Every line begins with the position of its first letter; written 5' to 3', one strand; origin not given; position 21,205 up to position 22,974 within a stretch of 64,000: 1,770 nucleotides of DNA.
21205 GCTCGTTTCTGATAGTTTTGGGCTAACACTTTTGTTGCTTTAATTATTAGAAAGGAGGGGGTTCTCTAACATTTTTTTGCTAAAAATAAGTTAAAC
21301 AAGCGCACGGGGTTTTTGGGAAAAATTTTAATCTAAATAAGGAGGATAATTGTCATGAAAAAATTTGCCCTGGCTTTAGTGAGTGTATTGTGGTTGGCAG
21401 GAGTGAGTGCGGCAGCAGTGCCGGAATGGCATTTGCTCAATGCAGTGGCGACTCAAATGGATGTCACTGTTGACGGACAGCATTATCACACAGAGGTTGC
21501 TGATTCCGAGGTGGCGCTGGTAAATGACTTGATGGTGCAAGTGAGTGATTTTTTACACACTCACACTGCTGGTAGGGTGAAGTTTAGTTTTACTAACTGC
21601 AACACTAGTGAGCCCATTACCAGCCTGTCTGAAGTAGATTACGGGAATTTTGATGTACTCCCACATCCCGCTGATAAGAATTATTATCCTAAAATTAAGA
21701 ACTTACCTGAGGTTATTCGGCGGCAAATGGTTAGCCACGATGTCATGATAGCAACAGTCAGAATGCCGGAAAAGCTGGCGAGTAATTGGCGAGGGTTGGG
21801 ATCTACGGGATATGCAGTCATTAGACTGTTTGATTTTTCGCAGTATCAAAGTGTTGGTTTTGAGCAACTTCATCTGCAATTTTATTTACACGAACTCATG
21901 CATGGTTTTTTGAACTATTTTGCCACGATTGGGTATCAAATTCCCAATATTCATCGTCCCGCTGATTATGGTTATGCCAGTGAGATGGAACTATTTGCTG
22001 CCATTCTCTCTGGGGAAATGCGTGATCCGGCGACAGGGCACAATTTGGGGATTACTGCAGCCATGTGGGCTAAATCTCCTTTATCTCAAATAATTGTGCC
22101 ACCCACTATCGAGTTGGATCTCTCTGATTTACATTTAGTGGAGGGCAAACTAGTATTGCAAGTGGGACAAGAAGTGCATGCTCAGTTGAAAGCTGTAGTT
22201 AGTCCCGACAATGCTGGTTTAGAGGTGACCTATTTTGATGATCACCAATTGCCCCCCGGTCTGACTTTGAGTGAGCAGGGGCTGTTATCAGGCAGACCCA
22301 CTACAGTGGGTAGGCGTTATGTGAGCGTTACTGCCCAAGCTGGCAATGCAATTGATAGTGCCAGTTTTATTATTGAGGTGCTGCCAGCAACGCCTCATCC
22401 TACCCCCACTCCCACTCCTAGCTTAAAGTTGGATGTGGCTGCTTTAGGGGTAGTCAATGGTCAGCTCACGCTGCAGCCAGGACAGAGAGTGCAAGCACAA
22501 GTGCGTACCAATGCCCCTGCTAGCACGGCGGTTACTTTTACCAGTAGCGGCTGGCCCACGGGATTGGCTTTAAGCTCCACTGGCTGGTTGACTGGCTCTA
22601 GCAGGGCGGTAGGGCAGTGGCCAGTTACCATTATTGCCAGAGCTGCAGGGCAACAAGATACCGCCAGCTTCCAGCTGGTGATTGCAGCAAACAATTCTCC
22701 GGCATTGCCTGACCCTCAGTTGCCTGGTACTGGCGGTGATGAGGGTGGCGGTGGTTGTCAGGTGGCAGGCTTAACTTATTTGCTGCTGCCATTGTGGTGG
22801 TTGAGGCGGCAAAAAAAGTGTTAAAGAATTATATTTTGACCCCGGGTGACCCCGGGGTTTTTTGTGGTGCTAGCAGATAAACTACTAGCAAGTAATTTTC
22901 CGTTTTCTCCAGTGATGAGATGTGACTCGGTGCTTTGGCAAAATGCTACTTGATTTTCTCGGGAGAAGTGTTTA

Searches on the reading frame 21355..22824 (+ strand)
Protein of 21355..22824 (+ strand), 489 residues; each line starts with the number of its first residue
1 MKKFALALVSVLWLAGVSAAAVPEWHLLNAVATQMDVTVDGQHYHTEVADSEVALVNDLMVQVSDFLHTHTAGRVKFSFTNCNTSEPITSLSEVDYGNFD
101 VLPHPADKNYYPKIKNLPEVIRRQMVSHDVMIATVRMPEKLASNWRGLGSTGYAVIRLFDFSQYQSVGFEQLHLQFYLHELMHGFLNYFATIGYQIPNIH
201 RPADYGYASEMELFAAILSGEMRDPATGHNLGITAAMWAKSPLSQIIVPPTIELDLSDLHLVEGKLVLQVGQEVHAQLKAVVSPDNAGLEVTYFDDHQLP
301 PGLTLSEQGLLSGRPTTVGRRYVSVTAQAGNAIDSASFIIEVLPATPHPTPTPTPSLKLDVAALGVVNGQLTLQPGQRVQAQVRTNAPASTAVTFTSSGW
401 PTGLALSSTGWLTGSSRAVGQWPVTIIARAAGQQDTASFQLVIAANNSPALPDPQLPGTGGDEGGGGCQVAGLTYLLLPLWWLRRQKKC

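Call 7: search_protein_families(library=pfam, proteins=[window:21355-22824:+], max_evalue=0.1)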
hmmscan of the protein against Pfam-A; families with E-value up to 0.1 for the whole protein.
window:21355-22824:+ (489 aa): 1 family
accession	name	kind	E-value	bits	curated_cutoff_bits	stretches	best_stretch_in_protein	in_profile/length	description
PF01723.21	Chorion_1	-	0.09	13.2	22.3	0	380-438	65-122/169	Chorion protein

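Call 8: search_protein_families(library=ncbifam, proteins=[window:21355-22824:+], max_evalue=1)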
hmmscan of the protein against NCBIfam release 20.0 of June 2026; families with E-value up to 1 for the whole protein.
window:21355-22824:+ (489 aa): 1 family
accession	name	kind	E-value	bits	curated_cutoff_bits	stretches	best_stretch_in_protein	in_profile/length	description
TIGR04564.1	Synergist_CTERM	domain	0.032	14.3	22.5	1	464-487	1-26/27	Synerg-CTERM sorting domain-containing protein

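Call 85: search_solved_structures(query=window:21355-22824:+, max_evalue=1)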
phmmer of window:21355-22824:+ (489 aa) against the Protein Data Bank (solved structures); distinct sequences matched with E-value up to 1: 0.
